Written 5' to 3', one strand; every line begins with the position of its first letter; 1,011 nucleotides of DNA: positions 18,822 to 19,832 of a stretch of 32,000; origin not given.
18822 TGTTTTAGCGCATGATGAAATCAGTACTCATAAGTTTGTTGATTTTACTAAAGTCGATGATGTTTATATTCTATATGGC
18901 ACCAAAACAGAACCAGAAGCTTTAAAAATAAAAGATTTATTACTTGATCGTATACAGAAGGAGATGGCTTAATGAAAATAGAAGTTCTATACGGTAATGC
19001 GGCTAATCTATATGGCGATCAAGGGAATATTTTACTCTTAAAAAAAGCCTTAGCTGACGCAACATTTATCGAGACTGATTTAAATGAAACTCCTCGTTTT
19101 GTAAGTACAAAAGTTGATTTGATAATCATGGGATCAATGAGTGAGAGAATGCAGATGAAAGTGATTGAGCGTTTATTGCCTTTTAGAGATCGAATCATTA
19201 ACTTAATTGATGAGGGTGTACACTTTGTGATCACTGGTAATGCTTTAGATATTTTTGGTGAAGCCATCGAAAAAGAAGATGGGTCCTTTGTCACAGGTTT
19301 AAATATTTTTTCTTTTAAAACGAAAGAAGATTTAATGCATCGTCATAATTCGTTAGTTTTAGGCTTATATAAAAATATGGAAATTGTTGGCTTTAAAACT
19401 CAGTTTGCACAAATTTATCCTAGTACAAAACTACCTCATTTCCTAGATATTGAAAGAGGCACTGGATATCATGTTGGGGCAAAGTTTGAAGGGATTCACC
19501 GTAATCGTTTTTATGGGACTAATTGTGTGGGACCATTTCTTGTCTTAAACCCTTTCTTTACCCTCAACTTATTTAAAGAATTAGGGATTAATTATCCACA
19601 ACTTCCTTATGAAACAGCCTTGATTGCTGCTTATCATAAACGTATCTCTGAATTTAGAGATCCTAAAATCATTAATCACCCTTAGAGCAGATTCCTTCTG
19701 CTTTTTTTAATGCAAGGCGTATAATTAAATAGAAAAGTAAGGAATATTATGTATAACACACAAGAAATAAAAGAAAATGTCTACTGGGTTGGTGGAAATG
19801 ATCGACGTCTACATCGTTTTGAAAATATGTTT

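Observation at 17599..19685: MurT/GatD-like pair in which all three residues of the inter-subunit glutaminase triad appear to be replaced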

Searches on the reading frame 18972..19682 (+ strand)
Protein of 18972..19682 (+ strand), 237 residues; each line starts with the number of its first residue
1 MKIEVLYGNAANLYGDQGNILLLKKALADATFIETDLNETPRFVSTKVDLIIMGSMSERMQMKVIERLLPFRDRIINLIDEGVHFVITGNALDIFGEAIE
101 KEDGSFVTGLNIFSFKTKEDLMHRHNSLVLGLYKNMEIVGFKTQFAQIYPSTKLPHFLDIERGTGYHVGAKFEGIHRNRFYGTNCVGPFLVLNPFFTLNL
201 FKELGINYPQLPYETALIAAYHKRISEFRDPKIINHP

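Call 3: search_protein_families(library=pfam, proteins=[window:18972-19682:+], max_evalue=0.01)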
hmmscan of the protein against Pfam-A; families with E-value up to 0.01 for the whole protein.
window:18972-19682:+ (237 aa): 1 family
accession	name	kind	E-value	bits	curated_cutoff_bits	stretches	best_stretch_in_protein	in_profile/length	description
PF07685.20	GATase_3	-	7.4e-06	26.2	27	1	2-189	1-191/196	CobB/CobQ-like glutamine amidotransferase domain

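Call 4: search_protein_families(library=ncbifam, proteins=[window:18972-19682:+], max_evalue=0.01)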
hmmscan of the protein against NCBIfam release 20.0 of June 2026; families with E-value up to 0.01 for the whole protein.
window:18972-19682:+ (237 aa): 2 families
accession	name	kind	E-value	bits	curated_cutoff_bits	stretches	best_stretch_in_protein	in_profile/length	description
NF052463.1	L2IsogltmlsynGatDStaph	equivalog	7.1e-15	55.5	450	1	9-202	10-203/237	lipid II isoglutaminyl synthase subunit GatD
NF045636.1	isoglutsynth_GatD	equivalog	6e-10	38.9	400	1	2-200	19-221/258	lipid II isoglutaminyl synthase subunit GatD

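Call 5: search_solved_structures(query=window:18972-19682:+, max_evalue=1, show_alignments=3)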
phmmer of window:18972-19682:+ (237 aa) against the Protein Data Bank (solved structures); distinct sequences matched with E-value up to 1: 4.
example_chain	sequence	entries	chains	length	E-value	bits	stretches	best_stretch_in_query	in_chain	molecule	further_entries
5n9m_A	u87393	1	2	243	4.4e-10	42.6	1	9-201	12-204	Cobyric acid synthase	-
6gs2_A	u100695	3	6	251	4.8e-10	42.5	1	9-201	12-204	SA1707 protein | Lipid II isoglutaminyl synthase (glutamine-hydrolyzing) subunit GatD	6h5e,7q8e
6fqb_E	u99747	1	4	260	1.2e-07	34.7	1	3-199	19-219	Cobyric acid synthase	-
9sq9_C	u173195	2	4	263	2.4e-07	33.6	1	3-195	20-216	Lipid II isoglutaminyl synthase (glutamine-hydrolyzing) subunit GatD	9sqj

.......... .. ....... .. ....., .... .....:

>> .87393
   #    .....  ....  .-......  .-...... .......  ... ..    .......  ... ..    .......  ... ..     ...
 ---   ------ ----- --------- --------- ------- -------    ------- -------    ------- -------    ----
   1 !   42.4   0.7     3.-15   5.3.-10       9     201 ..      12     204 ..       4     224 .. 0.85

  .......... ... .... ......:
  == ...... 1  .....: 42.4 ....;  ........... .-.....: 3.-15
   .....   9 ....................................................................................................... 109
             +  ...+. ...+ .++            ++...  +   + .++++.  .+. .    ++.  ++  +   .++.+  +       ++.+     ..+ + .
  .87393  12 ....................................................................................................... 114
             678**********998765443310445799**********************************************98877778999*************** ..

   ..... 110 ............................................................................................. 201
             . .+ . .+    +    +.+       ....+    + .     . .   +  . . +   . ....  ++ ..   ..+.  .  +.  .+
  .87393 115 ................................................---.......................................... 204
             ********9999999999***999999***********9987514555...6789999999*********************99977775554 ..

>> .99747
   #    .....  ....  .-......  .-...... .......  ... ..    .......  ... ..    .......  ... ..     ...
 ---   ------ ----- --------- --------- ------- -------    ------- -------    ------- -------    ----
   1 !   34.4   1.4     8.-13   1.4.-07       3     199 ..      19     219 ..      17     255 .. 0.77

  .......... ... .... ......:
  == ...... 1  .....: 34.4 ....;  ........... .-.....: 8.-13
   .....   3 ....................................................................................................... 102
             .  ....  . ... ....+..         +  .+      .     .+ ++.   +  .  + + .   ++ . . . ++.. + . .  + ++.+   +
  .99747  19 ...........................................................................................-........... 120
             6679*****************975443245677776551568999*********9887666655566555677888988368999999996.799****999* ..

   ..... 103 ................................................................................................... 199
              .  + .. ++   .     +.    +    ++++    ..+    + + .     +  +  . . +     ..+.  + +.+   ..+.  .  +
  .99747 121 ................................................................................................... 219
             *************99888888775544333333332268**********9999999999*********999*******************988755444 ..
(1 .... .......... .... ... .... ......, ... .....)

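Call 8: find_homologous_proteins(query=window:18972-19682:+, max_evalue=0.001)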
Query window:18972-19682:+ (237 aa): 88 proteins with E <= 0.001 among 896 candidates.
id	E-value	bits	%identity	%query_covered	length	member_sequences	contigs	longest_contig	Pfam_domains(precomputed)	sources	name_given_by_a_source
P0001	2.8e-155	533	100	100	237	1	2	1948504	PF07685.21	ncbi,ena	-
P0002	4.5e-138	476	88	100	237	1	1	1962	-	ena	-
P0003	9.2e-126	436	80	100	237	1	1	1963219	-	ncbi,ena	-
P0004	1.2e-124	432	80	100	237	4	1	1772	PF07685.21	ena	-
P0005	9.6e-122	423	78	100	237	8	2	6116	-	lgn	-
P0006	2.1e-114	399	73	100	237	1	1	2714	-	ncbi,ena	-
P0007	2.5e-109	382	72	100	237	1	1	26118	-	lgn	-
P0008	3.1e-98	346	64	100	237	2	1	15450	PF07685.21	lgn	-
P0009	4.7e-98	345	62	100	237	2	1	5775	-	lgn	-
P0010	6.7e-98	345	65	100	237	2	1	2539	-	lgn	-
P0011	4.1e-97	342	62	100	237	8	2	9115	-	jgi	jgi:lipid II isoglutaminyl synthase (glutamine-hydrolysing)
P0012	2.3e-95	336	64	100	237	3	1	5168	-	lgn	-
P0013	8.1e-94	331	59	100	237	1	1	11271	-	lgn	-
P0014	7.1e-88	312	59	100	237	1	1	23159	PF07685.21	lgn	-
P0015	2.3e-84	300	57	100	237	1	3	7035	-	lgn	-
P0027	1.3e-64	236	50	97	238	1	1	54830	PF07685.21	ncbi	-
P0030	5.1e-64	234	49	98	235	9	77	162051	PF07685.21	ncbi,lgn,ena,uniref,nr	ncbi:hypothetical protein [Frisingicoccus sp.]|uniref:hypothetical protein n=1 Tax=Frisingicoccus sp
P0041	1.4e-60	223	46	99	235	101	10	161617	PF07685.21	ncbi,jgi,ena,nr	ncbi:MAG: hypothetical protein E7557_02220 [Ruminococcaceae bacterium]|nr:hypothetical protein [Osci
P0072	1.2e-48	184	40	97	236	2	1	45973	PF07685.21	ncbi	-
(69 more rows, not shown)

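Call 14: find_encoding_contigs(protein=P0001, flank=3000, max_places=3)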
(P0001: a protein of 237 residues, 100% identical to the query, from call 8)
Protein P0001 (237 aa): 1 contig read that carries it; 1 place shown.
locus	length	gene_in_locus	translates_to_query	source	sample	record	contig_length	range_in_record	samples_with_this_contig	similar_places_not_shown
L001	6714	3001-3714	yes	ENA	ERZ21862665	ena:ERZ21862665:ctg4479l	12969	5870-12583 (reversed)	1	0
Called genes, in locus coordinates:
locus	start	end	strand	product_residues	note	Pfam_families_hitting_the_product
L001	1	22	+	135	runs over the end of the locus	?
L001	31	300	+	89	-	PF08282:Hydrolase_3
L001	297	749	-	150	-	-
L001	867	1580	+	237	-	PF00702:Hydrolase, PF13419:HAD_2, PF13242:Hydrolase_like (weak)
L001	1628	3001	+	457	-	PF08245:Mur_ligase_M, PF08353:MurT_C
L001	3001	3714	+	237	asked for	PF07685:GATase_3 (weak)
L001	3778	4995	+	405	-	PF00753:Lactamase_B, PF19583:ODP, PF00258:Flavodoxin_1 (weak)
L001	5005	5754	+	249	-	PF06940:DUF1287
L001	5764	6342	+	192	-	PF00155:Aminotran_1_2, PF00266:Aminotran_5, PF01041:DegT_DnrJ_EryC1, PF01053:Cys_Met_Meta_PP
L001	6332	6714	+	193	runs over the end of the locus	PF00155:Aminotran_1_2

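Call 15: list_cluster_members(proteins=[P0001, P0089, P0003, P0094, P0030, P0041, P0200, P0171, P0027, P0072])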
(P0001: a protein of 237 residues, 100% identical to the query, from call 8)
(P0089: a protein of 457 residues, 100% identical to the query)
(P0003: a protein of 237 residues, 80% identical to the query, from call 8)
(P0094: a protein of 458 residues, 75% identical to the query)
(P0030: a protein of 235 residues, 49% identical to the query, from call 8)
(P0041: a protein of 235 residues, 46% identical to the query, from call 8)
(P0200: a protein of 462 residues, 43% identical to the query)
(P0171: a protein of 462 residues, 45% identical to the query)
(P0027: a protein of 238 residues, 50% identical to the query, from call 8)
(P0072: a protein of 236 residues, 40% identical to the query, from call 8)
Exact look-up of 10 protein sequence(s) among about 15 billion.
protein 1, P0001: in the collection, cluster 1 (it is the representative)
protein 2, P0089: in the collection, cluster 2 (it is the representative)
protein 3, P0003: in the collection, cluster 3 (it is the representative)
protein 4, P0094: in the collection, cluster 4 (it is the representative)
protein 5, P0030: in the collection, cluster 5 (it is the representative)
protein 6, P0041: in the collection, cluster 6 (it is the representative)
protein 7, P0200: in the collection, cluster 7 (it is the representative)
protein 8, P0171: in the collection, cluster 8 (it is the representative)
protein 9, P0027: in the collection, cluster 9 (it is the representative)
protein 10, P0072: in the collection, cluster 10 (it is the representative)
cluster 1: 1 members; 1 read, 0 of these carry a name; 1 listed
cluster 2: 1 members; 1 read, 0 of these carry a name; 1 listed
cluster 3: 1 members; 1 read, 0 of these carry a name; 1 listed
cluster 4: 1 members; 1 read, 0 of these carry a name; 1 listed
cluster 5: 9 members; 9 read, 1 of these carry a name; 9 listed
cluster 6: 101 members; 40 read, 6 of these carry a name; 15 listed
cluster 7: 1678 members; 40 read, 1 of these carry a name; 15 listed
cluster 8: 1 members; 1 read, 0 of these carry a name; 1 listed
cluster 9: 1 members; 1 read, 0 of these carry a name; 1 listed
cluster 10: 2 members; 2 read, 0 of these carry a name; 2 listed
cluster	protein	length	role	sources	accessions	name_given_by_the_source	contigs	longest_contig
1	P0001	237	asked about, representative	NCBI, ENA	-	-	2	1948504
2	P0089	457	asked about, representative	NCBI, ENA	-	-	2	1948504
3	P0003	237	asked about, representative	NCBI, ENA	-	-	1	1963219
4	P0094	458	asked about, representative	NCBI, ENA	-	-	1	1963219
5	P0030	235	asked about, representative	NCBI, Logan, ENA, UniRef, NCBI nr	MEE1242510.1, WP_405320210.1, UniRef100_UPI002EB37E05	hypothetical protein [Frisingicoccus sp.] | hypothetical protein n=1 Tax=Frisingicoccus sp. TaxID=1918627 RepID=UPI002EB37E05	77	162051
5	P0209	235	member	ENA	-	-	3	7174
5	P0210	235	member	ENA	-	-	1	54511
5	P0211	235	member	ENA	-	-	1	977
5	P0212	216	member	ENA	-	-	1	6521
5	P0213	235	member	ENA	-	-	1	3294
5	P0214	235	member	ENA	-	-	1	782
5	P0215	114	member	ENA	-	-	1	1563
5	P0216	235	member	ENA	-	-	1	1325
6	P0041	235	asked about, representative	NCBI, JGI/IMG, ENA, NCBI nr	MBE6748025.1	MAG: hypothetical protein E7557_02220 [Ruminococcaceae bacterium] | hypothetical protein [Oscillospiraceae bacterium]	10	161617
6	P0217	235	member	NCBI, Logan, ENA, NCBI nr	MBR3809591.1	MAG: hypothetical protein IKK46_04725 [Clostridia bacterium] | hypothetical protein [Clostridia bacterium]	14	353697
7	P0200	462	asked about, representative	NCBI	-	-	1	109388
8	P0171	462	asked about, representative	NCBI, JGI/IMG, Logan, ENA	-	-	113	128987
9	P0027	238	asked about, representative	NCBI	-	-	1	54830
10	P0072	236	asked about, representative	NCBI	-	-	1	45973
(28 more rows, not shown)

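Call 40: find_related_loci(query=A3, collection=metagenome_contigs, flank=10000)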
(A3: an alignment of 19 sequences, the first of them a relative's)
Query A3 (237 aa) in metagenome_contigs; peptide patterns used: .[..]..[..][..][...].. (x = any residue, [..] = any of these).
600 stretches matched a pattern (row limit reached: there are more); 423 encode a relative of the query (tblastn E <= 1e-3); the best 80 are kept; 80 distinct loci.
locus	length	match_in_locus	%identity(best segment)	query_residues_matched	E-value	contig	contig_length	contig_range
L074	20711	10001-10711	59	1-237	6e-95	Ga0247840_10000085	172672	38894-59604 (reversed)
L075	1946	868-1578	57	1-237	7e-94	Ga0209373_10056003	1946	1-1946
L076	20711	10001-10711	51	1-237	2e-77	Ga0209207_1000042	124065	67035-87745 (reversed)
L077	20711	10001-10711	50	1-237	2e-77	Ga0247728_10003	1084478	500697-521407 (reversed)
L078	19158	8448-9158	51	1-237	2e-76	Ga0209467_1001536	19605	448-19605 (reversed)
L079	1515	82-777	50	2-232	1e-74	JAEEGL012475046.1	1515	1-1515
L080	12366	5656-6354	49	1-233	8e-71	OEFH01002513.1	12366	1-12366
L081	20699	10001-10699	48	1-233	4e-70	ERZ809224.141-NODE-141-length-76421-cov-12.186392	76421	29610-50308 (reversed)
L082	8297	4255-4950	50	2-232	1e-69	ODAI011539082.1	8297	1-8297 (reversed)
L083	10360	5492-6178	48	1-229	4e-69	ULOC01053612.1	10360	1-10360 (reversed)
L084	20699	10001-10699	47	1-233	3e-68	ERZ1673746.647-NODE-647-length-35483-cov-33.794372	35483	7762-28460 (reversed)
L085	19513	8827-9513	47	1-229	1e-67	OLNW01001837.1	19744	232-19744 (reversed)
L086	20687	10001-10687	46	1-229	4e-67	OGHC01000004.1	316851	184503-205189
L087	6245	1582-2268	47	1-229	6e-67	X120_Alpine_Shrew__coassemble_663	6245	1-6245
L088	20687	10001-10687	46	1-229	4e-67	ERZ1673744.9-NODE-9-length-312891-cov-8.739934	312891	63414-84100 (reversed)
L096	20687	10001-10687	46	1-229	6e-66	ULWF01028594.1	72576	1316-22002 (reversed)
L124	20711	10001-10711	46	1-230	8e-59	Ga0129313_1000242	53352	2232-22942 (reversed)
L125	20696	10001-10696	44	1-231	1e-58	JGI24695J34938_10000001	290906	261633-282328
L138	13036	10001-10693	42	1-232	1e-57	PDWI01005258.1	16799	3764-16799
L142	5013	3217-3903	44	1-232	1e-57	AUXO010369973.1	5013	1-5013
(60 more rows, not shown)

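Call 44: search_protein_families(library=pfam, proteins=[L142:854-3217:+, L125:10892-11674:+, L096:7652-8488:-], max_evalue=0.01)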
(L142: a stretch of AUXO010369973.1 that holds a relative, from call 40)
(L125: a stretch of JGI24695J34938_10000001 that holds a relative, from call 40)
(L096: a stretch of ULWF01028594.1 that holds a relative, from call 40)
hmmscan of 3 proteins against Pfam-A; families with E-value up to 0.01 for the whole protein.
L142:854-3217:+ (788 aa): 7 families
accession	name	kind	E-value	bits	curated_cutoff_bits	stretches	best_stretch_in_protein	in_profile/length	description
PF14397.11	ATPgrasp_ST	-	7e-53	180.1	31.4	1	77-312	3-263/278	Sugar-transfer associated ATP-grasp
PF08353.15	MurT_C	-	5.2e-23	81.6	25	1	659-765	3-105/110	MurT ligase C-terminal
PF08245.18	Mur_ligase_M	-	2.6e-10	41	24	1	393-528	1-151/200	Mur ligase middle domain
PF02655.19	ATP-grasp_3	-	2.2e-06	28.3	23.2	0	121-168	23-64/160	ATP-grasp domain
PF14398.11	ATPgrasp_YheCD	-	3.1e-06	27.1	26.8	1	118-309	37-231/255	YheC/D like ATP-grasp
PF12760.12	Zn_ribbon_IS1595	-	0.0012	19.2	25.4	1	542-571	20-45/46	Transposase zinc-ribbon domain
PF02955.21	GSH-S_ATP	-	0.0016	18.4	23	1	102-181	7-80/175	Prokaryotic glutathione synthetase, ATP-grasp domain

L125:10892-11674:+ (261 aa): 1 family
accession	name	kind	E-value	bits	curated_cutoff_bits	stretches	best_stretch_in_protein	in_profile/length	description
PF05887.16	Trypan_PARP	-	0.0038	17.6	100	1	9-86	10-87/134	Procyclic acidic repetitive protein (PARP)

L096:7652-8488:- (279 aa): 2 families
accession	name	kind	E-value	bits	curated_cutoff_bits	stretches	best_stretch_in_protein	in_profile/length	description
PF01522.26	Polysacc_deac_1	-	2.1e-32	112.1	23.1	1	72-184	4-112/124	Polysaccharide deacetylase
PF10096.14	DUF2334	-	0.003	17.6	26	1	90-163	18-107/203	Uncharacterized protein conserved in bacteria (DUF2334)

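Call 58: search_protein_families(library=pfam, alignment_id=A4, max_evalue=0.00001)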
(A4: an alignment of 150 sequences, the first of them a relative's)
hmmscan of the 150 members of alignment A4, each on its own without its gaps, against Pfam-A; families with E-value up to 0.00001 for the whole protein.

A. member 1, L099:1438-1914:+ (159 aa): 2 families
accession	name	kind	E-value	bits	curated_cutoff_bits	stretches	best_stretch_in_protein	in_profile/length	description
PF03449.20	GreA_GreB_N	-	1.6e-27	95.9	24.5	1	8-77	2-71/71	Transcription elongation factor, N-terminal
PF01272.25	GreA_GreB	-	8.2e-25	87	26.9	1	85-158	3-76/77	Transcription elongation factor, GreA/GreB, C-term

B. families by the number of members that match (of 150 scanned): 164 families (the first 25 are shown)
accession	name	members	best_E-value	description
PF01522.26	Polysacc_deac_1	6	9.6e-35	Polysaccharide deacetylase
PF14397.11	ATPgrasp_ST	4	4.2e-49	Sugar-transfer associated ATP-grasp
PF04055.27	Radical_SAM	4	5.7e-34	Radical SAM superfamily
PF00266.25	Aminotran_5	3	3.1e-92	Aminotransferase class-V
PF03054.22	tRNA_Me_trans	3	1.3e-73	tRNA methyl transferase HUP domain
PF01212.27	Beta_elim_lyase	3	1.2e-47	Beta-eliminating lyase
PF19583.5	ODP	3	1.7e-22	ODP family beta lactamase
PF20258.4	tRNA_Me_trans_C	3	6e-22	Aminomethyltransferase beta-barrel domain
PF20259.3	tRNA_Me_trans_M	3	2.2e-20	tRNA methyl transferase PRC-barrel domain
PF00702.32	Hydrolase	3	1.9e-16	haloacid dehalogenase-like hydrolase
PF13419.12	HAD_2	3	3e-14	Haloacid dehalogenase-like hydrolase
PF00753.33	Lactamase_B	3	1.7e-11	Metallo-beta-lactamase superfamily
PF01041.23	DegT_DnrJ_EryC1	3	5.2e-10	DegT/DnrJ/EryC1/StrS aminotransferase family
PF00224.27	PK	2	6e-129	Pyruvate kinase, barrel domain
PF00108.29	Thiolase_N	2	2e-107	Thiolase, N-terminal domain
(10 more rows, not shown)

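Call 68: predict_structure(alignment_id=A2)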
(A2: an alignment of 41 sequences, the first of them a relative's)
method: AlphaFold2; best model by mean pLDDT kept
length: 237 residues; sequences in the alignment: 41
mean_pLDDT: 96.6   pTM: 0.93
mean pLDDT of the five models: 96.6, 96.0, 96.0, 95.6, 95.6
residues with pLDDT >= 90: 230; 70-90: 5; 50-70: 2; < 50: 0
segments of 3 or more residues with pLDDT < 50: none
pLDDT, mean of each block of 10 residues (from residue 1): 97 95 97 98 98 97 98 99 98 98 95 98 94 97 97 98 96 98 97 98 96 97 96 78
secondary structure, 60 per line:
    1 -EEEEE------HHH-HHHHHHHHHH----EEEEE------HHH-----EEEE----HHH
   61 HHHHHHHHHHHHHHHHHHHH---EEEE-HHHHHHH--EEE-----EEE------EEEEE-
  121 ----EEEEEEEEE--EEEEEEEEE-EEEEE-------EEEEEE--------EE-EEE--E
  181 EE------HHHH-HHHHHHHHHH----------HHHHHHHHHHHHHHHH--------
elements in order: E2-6 H17-26 E31-35 E50-53 H58-80 E84-87 H89-95 E98-100 E106-108 E115-119 E125-133 E136-144 E146-150 E158-163 E175-177 E180-182 H189-192 H194-203 H214-229

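Call 71: search_protein_representatives(alignment_id=A2)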
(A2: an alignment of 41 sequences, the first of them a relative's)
Query: 41 sequences, 236 profile positions. Proteins with E-value up to 0.001 (for the whole library): 2103; up to 1e-10: 1272; up to 1e-30: 351. The best 150 are listed.
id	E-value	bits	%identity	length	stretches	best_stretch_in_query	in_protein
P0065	8.7e-97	339.7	-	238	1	1-230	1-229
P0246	1.1e-95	336.2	-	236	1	1-232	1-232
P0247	4.7e-95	334.1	-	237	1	1-235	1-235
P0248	1.8e-94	332.2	-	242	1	1-229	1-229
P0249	8.3e-92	323.4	-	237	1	1-235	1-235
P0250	1.1e-91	323.0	-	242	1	1-230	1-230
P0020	1.2e-91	322.9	-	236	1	1-235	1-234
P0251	2.0e-91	322.2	-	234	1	1-231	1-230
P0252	3.3e-91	321.5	-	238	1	2-233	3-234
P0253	4.9e-90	317.7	-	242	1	2-233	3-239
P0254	1.0e-88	313.3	-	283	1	1-219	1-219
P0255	4.4e-88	311.3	-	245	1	1-233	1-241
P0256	5.0e-88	311.1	-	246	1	2-234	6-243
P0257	8.0e-88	310.4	-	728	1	2-231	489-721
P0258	1.8e-87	309.2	-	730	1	2-234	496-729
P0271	6.9e-82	291.0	-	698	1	1-234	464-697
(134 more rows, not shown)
